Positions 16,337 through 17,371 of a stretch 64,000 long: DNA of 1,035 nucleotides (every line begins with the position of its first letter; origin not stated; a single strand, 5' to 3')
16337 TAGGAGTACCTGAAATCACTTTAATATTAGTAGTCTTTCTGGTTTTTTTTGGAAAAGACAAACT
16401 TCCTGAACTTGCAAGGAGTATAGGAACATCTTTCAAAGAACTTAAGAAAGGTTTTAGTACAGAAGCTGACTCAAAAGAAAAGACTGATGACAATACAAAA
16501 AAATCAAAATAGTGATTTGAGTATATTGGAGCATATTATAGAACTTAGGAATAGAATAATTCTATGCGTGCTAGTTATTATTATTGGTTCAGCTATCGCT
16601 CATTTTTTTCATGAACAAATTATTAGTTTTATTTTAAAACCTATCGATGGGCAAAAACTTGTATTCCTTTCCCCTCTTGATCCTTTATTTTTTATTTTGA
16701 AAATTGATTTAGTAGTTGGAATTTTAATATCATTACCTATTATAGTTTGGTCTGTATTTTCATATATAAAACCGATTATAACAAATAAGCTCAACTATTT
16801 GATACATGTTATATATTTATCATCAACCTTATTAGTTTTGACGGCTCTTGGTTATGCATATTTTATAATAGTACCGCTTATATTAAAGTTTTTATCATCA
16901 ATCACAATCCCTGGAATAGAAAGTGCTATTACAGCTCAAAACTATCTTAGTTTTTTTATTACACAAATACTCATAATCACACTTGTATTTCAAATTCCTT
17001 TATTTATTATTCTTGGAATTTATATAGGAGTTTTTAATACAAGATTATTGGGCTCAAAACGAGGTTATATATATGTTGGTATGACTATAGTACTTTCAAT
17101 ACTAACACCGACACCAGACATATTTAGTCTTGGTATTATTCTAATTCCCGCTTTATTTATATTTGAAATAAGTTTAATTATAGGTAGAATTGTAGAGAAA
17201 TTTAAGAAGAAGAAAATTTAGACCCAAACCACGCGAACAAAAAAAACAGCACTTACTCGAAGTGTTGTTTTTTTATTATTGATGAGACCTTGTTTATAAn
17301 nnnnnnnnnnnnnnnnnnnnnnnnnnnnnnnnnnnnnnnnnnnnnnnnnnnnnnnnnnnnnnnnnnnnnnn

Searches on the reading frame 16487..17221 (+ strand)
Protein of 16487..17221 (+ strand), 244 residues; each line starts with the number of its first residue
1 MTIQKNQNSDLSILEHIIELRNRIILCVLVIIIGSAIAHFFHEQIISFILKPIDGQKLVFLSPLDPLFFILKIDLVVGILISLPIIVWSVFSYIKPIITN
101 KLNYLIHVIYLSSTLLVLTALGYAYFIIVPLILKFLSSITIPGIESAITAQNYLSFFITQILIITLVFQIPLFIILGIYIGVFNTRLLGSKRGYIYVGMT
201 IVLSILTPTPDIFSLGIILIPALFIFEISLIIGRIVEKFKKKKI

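Call 16: search_protein_families(library=pfam, proteins=[window:16487-17221:+], max_evalue=0.001)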
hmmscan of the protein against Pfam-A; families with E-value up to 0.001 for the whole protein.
window:16487-17221:+ (244 aa): 1 family
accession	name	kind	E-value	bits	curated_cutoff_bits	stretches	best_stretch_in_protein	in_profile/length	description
PF00902.23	TatC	-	2.9e-43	148.6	25.1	1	15-221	1-208/208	Sec-independent protein translocase protein (TatC)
